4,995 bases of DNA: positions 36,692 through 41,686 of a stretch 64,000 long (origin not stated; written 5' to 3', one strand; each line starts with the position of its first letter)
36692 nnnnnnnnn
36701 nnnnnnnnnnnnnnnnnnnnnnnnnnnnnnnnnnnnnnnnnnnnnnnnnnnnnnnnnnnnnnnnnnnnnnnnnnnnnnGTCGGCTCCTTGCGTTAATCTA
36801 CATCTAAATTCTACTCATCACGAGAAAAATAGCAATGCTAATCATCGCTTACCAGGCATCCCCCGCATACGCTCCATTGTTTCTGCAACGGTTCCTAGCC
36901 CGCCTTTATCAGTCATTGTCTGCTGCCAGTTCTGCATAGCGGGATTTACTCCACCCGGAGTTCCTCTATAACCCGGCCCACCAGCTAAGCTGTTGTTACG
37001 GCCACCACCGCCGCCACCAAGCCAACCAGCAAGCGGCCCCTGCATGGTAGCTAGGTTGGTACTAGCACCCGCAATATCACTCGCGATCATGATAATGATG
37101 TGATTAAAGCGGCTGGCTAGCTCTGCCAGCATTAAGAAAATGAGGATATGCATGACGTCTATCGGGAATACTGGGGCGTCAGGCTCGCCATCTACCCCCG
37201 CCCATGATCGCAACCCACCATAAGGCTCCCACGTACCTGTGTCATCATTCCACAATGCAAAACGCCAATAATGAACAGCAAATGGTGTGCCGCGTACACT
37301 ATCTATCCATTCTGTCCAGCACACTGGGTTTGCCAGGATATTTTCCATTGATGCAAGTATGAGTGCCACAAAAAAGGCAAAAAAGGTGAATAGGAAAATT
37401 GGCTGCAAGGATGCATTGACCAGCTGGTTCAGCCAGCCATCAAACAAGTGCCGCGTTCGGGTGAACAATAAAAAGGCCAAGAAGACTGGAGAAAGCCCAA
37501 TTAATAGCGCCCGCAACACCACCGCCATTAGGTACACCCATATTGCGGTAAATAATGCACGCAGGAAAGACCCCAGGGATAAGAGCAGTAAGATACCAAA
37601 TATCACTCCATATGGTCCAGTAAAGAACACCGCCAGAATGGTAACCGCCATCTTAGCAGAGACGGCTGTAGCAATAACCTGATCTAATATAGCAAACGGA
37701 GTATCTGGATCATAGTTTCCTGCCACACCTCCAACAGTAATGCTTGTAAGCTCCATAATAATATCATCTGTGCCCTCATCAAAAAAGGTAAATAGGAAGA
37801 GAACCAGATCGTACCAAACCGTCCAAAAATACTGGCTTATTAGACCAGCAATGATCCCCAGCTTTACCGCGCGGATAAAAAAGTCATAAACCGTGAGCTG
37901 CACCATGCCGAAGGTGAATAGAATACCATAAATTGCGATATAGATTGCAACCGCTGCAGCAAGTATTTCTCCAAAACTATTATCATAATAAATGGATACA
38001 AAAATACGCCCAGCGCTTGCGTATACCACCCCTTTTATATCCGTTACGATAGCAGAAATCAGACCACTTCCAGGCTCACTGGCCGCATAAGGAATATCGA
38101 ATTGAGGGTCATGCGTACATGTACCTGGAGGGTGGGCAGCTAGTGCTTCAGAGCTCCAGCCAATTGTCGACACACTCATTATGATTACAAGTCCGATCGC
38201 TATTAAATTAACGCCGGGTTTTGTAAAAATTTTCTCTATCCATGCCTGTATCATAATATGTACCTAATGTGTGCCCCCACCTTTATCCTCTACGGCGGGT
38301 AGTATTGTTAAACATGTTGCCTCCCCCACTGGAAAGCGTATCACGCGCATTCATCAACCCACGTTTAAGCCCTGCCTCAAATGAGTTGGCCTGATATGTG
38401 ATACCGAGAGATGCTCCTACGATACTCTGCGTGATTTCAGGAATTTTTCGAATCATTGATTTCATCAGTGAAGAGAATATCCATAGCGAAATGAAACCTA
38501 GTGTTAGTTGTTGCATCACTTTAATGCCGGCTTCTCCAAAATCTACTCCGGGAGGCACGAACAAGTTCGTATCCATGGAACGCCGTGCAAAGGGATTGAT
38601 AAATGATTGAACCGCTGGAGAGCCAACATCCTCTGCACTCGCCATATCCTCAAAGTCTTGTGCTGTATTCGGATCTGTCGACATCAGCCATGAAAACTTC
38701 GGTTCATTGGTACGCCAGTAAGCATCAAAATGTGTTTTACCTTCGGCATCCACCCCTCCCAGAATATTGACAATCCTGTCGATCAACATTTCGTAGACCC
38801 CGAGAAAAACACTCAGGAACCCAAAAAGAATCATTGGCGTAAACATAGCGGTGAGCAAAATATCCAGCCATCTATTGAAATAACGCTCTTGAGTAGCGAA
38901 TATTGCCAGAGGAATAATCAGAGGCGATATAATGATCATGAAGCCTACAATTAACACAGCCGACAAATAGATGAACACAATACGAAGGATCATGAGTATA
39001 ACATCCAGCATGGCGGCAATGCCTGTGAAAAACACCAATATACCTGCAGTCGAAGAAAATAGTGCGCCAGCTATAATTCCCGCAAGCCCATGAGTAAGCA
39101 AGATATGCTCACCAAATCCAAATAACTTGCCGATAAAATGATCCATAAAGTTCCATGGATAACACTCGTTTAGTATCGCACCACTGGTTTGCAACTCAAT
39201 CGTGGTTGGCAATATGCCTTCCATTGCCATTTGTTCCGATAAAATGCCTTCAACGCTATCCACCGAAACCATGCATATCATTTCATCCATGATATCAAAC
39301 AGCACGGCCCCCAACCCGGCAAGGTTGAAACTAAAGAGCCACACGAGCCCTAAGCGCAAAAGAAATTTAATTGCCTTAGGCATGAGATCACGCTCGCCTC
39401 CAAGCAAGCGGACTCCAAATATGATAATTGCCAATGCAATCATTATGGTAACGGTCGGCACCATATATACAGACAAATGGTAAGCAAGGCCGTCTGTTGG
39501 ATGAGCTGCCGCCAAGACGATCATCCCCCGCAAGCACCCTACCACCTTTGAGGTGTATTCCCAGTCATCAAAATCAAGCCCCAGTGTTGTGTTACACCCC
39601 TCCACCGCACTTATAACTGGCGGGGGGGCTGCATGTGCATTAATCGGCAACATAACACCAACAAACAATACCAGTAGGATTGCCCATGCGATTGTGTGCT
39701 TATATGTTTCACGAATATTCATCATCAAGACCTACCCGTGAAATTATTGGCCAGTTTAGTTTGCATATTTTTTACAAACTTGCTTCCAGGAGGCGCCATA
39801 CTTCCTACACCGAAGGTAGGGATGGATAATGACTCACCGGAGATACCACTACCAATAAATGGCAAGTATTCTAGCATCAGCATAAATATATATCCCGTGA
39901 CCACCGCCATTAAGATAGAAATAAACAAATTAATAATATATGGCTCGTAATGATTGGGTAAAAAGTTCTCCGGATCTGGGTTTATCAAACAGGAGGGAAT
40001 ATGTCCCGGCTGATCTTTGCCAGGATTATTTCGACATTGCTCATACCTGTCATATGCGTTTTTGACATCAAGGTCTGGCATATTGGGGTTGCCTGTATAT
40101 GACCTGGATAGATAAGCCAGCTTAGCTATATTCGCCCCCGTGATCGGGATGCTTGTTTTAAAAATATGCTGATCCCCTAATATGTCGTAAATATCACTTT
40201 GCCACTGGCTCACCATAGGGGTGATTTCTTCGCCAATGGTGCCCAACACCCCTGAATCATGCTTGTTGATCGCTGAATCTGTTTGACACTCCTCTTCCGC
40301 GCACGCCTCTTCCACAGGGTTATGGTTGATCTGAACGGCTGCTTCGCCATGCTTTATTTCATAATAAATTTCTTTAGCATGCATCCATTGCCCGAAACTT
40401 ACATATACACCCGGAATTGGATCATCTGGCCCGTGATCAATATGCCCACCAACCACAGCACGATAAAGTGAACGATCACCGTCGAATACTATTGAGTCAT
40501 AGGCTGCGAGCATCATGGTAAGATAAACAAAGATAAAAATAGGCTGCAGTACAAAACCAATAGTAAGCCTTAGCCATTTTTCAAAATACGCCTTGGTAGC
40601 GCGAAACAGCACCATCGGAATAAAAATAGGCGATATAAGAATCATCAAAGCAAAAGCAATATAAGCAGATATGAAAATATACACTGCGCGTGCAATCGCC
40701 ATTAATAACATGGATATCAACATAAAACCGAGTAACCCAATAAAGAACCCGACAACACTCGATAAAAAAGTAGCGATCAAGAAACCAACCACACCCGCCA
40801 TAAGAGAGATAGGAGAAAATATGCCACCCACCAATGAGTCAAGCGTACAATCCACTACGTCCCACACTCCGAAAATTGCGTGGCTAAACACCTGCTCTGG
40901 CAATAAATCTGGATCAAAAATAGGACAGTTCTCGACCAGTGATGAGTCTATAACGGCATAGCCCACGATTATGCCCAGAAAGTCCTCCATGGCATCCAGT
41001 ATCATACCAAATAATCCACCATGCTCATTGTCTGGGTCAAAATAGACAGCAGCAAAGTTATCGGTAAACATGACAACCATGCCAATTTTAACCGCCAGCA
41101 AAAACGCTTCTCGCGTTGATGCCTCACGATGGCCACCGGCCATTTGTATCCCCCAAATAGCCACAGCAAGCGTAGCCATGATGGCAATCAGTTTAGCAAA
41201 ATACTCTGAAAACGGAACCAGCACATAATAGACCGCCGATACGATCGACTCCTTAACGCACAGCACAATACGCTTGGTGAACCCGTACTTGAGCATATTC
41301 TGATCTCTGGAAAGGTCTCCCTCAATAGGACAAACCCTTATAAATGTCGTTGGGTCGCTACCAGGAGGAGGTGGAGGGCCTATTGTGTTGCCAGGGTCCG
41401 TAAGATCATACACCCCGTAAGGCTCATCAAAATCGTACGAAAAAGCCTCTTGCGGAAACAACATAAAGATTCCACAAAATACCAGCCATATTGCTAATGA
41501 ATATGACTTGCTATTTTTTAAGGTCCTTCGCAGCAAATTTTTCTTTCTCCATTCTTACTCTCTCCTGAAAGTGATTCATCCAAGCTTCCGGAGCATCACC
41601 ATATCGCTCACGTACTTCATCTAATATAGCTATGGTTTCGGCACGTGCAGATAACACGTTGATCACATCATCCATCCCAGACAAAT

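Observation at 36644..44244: Split rvh-style type IV secretion locus: virB3-virB4 plus three tandem VirB6 paralogs and nothing else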

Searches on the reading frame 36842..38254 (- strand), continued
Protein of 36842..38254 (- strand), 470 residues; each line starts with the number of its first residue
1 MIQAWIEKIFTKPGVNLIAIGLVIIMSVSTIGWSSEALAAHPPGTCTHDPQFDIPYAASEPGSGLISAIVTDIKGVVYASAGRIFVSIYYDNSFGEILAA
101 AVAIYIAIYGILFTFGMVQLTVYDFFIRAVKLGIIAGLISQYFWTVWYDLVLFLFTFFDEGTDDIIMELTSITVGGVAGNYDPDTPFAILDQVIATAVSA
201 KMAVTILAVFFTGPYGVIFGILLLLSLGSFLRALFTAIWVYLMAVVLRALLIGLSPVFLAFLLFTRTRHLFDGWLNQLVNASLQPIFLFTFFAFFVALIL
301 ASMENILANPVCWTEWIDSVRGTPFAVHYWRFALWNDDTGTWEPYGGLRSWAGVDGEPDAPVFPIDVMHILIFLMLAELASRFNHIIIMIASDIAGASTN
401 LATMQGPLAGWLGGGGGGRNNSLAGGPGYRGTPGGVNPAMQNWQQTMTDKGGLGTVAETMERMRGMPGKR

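Call 45: fold_search(model_id=the predicted structure, library=pdb)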
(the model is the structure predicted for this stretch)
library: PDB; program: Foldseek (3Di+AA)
matches with E <= 10: 129; with E <= 0.001: 7
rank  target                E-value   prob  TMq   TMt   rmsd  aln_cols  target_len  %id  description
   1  8rt9_F                7.2e-06  1.00  0.42  0.67   6.1       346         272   17  Stalk complex full-length structure (TrwJ/VirB5-TrwI/VirB6) from the fully-assembled R388 type IV secretion system det (released 2024-06-19)
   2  8rtd_L                1.2e-05  1.00  0.40  0.63   6.3       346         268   17  Stalk-Arches-IMC structure from the fully-assembled R388 type IV secretion system determined by cryo-EM. (released 2024-06-19)
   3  7o3v_J                2.4e-05  1.00  0.39  0.64   6.7       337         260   18  Stalk complex structure (TrwJ/VirB5-TrwI/VirB6) from the fully-assembled R388 type IV secretion system determined by c (released 2022-06-22)
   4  7o3v_G                2.7e-05  1.00  0.38  0.62   6.3       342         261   17  Stalk complex structure (TrwJ/VirB5-TrwI/VirB6) from the fully-assembled R388 type IV secretion system determined by c (released 2022-06-22)
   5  7o3v_F                7.1e-05  1.00  0.39  0.63   6.4       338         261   18  Stalk complex structure (TrwJ/VirB5-TrwI/VirB6) from the fully-assembled R388 type IV secretion system determined by c (released 2022-06-22)
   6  8rtd_I                3.7e-04  1.00  0.32  0.62   6.1       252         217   19  Stalk-Arches-IMC structure from the fully-assembled R388 type IV secretion system determined by cryo-EM. (released 2024-06-19)
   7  8rtd_H                4.1e-04  1.00  0.32  0.61   6.2       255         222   19  Stalk-Arches-IMC structure from the fully-assembled R388 type IV secretion system determined by cryo-EM. (released 2024-06-19)
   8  7o3v_I                1.7e-03  1.00  0.27  0.59  10.9       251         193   21  Stalk complex structure (TrwJ/VirB5-TrwI/VirB6) from the fully-assembled R388 type IV secretion system determined by c (released 2022-06-22)
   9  7o3v_H                4.2e-03  1.00  0.29  0.66   9.5       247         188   19  Stalk complex structure (TrwJ/VirB5-TrwI/VirB6) from the fully-assembled R388 type IV secretion system determined by c (released 2022-06-22)
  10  8vic_A                5.5e-01  0.08  0.11  0.12  27.4       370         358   12  AP-6 bound human TMEM175 (released 2024-08-14)
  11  6wc9_A                7.5e-01  0.08  0.11  0.13  27.1       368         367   12  Human open state TMEM175 in KCl (released 2020-04-15)
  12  7jh5_A                7.9e-01  0.09  0.13  0.18  32.0       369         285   10  Co-LOCKR: de novo designed protein switch (released 2020-09-02)
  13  7jh5_B                1.0e+00  0.10  0.12  0.18  30.8       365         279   10  Co-LOCKR: de novo designed protein switch (released 2020-09-02)
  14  4o9p_B                1.2e+00  0.06  0.11  0.14  23.4       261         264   14  Crystal structure of Thermus thermophilis transhydrogeanse domain II dimer SeMet derivative (released 2014-06-11)
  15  8snb_1H               1.7e+00  0.06  0.12  0.13  38.2       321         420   12  atomic model of sea urchin sperm doublet microtubule (48-nm periodicity) (released 2023-06-28)
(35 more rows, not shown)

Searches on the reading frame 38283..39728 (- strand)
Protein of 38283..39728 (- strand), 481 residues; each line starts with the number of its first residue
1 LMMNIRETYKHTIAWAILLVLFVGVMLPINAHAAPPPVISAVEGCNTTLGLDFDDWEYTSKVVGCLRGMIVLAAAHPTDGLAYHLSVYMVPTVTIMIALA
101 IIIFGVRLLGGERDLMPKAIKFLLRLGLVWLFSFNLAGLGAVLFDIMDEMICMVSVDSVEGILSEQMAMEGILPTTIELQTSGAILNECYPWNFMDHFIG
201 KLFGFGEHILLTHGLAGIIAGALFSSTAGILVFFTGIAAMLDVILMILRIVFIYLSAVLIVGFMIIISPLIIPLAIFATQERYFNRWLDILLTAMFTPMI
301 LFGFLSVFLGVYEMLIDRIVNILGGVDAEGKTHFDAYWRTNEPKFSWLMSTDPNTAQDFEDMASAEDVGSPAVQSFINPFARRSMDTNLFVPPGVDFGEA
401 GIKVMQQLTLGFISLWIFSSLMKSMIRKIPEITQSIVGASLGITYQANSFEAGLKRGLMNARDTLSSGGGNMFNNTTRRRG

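Call 3: search_protein_families(library=pfam, proteins=[window:38283-39728:-], max_evalue=0.01)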
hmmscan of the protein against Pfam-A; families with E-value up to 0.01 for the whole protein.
window:38283-39728:- (481 aa): 1 family
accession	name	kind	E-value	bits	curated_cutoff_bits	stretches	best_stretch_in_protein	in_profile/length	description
PF04610.19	TrbL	-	1.9e-09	38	25.9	1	227-319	95-187/215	TrbL/VirB6 plasmid conjugal transfer protein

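Call 6: search_protein_families(library=ncbifam, proteins=[window:38283-39728:-], max_evalue=0.001)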
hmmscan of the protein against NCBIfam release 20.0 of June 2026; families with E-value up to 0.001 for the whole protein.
window:38283-39728:- (481 aa): 0 families

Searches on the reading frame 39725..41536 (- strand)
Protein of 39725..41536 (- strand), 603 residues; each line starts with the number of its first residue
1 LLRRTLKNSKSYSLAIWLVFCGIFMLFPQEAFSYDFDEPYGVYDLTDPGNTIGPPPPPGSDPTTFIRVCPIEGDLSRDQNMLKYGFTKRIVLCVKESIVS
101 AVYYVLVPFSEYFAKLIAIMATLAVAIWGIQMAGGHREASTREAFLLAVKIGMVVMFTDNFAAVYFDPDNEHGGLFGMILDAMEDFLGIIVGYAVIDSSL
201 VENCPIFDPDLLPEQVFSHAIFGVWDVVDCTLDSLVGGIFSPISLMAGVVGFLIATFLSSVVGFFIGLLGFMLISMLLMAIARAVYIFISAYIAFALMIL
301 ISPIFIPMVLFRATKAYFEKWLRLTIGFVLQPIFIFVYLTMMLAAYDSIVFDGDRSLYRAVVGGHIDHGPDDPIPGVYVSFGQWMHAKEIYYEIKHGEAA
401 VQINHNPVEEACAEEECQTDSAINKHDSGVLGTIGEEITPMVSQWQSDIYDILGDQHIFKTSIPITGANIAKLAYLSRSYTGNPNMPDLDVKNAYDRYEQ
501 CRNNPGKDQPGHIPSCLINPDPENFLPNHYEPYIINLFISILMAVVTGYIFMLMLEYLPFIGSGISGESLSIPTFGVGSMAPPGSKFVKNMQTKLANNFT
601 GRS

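Call 3: search_protein_families(library=pfam, proteins=[window:39725-41536:-], max_evalue=0.01)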
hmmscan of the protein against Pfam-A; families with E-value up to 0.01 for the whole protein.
window:39725-41536:- (603 aa): 1 family
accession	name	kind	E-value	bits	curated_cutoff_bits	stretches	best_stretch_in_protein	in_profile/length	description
PF04610.19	TrbL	-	6.3e-14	52.7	25.9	1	231-352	74-186/215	TrbL/VirB6 plasmid conjugal transfer protein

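Call 6: search_protein_families(library=ncbifam, proteins=[window:39725-41536:-], max_evalue=0.001)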
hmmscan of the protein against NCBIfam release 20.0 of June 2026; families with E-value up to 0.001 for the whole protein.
window:39725-41536:- (603 aa): 0 families

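Call 60: find_homologous_proteins(query=window:39725-41536:-, max_evalue=0.001)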
Query window:39725-41536:- (603 aa): 40 proteins with E <= 0.001 among 8000 candidates.
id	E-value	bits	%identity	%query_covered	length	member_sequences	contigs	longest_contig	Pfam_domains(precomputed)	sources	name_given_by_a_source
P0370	0.0e+0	1321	100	96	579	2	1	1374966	PF04610.20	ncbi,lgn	ncbi:MAG: type IV secretion system protein [Rickettsiales bacterium]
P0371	3.0e-171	589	50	94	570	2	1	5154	PF04610.20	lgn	-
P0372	1.2e-169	584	48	96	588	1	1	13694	PF04610.20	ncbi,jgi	jgi:hypothetical protein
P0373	2.5e-169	583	48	97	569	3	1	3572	PF04610.20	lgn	-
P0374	1.2e-158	548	45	96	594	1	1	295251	PF04610.20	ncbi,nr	ncbi:MAG: hypothetical protein SFW63_07425 [Alphaproteobacteria bacterium]|nr:hypothetical protein [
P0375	5.9e-158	546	46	96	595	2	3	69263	PF04610.20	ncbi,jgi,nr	ncbi:MAG: type IV secretion system protein [Rickettsiales bacterium]|jgi:hypothetical protein|nr:typ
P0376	5.7e-156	539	47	95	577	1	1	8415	PF04610.20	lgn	-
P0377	9.0e-151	522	41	100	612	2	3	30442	PF04610.20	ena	-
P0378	6.9e-140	486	44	100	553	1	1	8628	PF04610.20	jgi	jgi:hypothetical protein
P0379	6.7e-121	423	42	95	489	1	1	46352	PF04610.20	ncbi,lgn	-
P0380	3.4e-110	388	40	99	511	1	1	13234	PF04610.20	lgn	-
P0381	1.7e-101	359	38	95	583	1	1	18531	PF04610.20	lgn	-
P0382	1.9e-101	359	38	100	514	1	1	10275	PF04610.20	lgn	-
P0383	3.1e-96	342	41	88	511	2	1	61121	PF04610.20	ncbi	-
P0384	1.5e-93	333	36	99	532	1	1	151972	PF04610.20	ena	-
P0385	1.9e-91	326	35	100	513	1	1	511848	PF04610.20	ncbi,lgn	-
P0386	2.9e-90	322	38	89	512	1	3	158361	PF04610.20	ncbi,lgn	ncbi:MAG: type IV secretion system protein [Alphaproteobacteria bacterium]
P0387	6.7e-87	311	39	89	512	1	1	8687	PF04610.20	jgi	jgi:hypothetical protein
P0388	3.5e-85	305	36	100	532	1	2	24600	PF04610.20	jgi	jgi:hypothetical protein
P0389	4.5e-85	305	35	96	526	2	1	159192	PF04610.20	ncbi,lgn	-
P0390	2.3e-84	303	37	85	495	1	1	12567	PF04610.20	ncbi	-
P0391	3.5e-84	302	37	85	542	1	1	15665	PF04610.20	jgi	jgi:hypothetical protein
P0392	9.7e-81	291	35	100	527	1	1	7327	PF04610.20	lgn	-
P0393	1.5e-80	290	33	95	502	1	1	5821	PF04610.20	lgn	-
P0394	5.6e-79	285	36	85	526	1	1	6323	PF04610.20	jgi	jgi:TrbL/VirB6 plasmid conjugal transfer protein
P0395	1.6e-77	280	32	95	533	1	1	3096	PF04610.20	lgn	-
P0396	1.5e-76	277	35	89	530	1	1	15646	PF04610.20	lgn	-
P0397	4.1e-76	275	34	84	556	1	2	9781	PF04610.20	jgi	jgi:hypothetical protein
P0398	1.5e-73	267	35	85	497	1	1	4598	PF04610.20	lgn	-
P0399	3.7e-73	265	37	88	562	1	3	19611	PF04610.20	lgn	-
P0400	3.2e-72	262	35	87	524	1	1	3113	PF04610.20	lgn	-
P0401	1.9e-71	260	34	84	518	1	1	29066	PF04610.20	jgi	jgi:hypothetical protein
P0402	7.2e-70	255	37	68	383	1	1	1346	PF04610.20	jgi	jgi:hypothetical protein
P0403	8.9e-70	254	34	85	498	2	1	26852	PF04610.20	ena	-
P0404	7.5e-69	251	31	93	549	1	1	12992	PF04610.20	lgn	-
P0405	6.0e-68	248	32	89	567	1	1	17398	PF04610.20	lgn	-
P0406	1.5e-67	247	33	89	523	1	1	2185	PF04610.20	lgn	-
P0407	4.4e-66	242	31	95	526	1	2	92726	PF04610.20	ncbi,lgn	-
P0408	6.5e-56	209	40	38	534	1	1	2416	PF04610.20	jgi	jgi:hypothetical protein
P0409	1.9e-6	45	41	16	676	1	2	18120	PF04610.20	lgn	-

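Call 78: predict_structure(alignment_id=A3)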
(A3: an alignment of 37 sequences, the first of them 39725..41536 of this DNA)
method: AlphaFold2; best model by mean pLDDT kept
length: 603 residues; sequences in the alignment: 37
mean_pLDDT: 76.1   pTM: 0.75
mean pLDDT of the five models: 76.1, 73.0, 71.9, 70.8, 70.1
residues with pLDDT >= 90: 116; 70-90: 282; 50-70: 155; < 50: 50
segments of 3 or more residues with pLDDT < 50: 1-3, 373-378, 405-433, 435-437, 442-444
pLDDT, mean of each block of 10 residues (from residue 1): 53 82 66 60 64 67 65 79 85 85 82 86 92 82 89 81 69 81 85 69 68 62 85 77 74 89 91 91 90 89 90 91 90 89 90 87 73 47 86 81 51 46 46 48 53 63 87 85 66 90 74 73 89 92 92 78 63 62 75 80 52
secondary structure, 60 per line:
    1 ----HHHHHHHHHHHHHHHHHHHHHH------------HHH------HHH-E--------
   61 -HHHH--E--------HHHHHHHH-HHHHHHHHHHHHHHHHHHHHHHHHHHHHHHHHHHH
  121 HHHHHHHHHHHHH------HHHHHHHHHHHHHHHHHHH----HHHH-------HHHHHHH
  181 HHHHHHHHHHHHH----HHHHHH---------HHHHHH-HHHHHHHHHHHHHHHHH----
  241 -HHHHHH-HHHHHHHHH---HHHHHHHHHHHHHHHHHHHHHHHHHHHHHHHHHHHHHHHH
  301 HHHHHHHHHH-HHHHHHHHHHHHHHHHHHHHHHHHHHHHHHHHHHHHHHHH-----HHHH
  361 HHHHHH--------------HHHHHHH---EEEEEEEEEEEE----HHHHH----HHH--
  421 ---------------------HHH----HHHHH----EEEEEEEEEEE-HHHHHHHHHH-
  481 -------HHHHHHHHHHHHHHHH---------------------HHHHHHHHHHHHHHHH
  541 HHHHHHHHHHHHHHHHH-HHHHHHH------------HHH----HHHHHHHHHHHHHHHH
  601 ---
elements in order: H5-26 H62-65 H77-84 H86-133 H140-158 H163-166 H174-193 H198-203 H213-218 H220-236 H242-247 H249-257 H261-310 H312-351 H357-366 H381-387 E391-402 H407-411 H449-453 E458-468 H470-479 H488-503 H525-557 H559-565 H585-600

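Call 80: fold_search(model_id=the predicted structure, library=pdb)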
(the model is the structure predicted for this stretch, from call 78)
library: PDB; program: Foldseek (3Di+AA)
matches with E <= 10: 57; with E <= 0.001: 0
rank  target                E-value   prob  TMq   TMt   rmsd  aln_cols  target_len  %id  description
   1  7o3v_J                1.3e-02  1.00  0.22  0.45  11.2       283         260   14  Stalk complex structure (TrwJ/VirB5-TrwI/VirB6) from the fully-assembled R388 type IV secretion system determined by c (released 2022-06-22)
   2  7o3v_F                1.6e-02  1.00  0.28  0.56   6.1       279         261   17  Stalk complex structure (TrwJ/VirB5-TrwI/VirB6) from the fully-assembled R388 type IV secretion system determined by c (released 2022-06-22)
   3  8rt9_F                2.3e-02  1.00  0.28  0.55   6.5       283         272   15  Stalk complex full-length structure (TrwJ/VirB5-TrwI/VirB6) from the fully-assembled R388 type IV secretion system det (released 2024-06-19)
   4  7o3v_G                2.4e-02  1.00  0.21  0.42  11.5       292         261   14  Stalk complex structure (TrwJ/VirB5-TrwI/VirB6) from the fully-assembled R388 type IV secretion system determined by c (released 2022-06-22)
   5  8rtd_L                4.4e-02  1.00  0.26  0.51   6.9       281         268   14  Stalk-Arches-IMC structure from the fully-assembled R388 type IV secretion system determined by cryo-EM. (released 2024-06-19)
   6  8rtd_H                1.1e-01  0.90  0.11  0.29  15.4       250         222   15  Stalk-Arches-IMC structure from the fully-assembled R388 type IV secretion system determined by cryo-EM. (released 2024-06-19)
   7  7o3v_H                3.5e-01  0.96  0.16  0.45  10.9       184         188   18  Stalk complex structure (TrwJ/VirB5-TrwI/VirB6) from the fully-assembled R388 type IV secretion system determined by c (released 2022-06-22)
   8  8rtd_I                4.9e-01  0.54  0.11  0.29  15.6       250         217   16  Stalk-Arches-IMC structure from the fully-assembled R388 type IV secretion system determined by cryo-EM. (released 2024-06-19)
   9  8ieb_B                1.1e+00  0.06  0.08  0.14  25.7       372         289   10  Cryo-EM structure of GPR156 of GPR156-miniGo-scFv16 complex (local refine) (released 2024-02-14)
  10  7x8v_A                1.3e+00  0.16  0.12  0.28  13.8       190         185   15  Cooperative regulation of PBI1 and MAPKs controls WRKY45 transcription factor in rice immunity (released 2022-04-06)
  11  8yf4_A                2.2e+00  0.04  0.07  0.11  26.7       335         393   12  Cryo EM structure of human phosphate channel XPR1 at open and inward-facing state (released 2024-10-09)
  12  8yfd_A                2.3e+00  0.03  0.07  0.09  25.8       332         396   12  Cryo EM structure of human phosphate channel XPR1 at open state (released 2024-10-09)
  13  7x8v_E                2.8e+00  0.12  0.13  0.31  13.0       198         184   13  Cooperative regulation of PBI1 and MAPKs controls WRKY45 transcription factor in rice immunity (released 2022-04-06)
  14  8r5s_D                2.9e+00  0.10  0.12  0.26  28.0       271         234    7  t113 - De-novo designed soluble homotetramer (released 2024-11-27)
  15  4oyf_A                2.9e+00  0.02  0.07  0.09  26.2       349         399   14  Crystal structure of GLTPH R397A IN Sodium-bound state (released 2014-08-13)
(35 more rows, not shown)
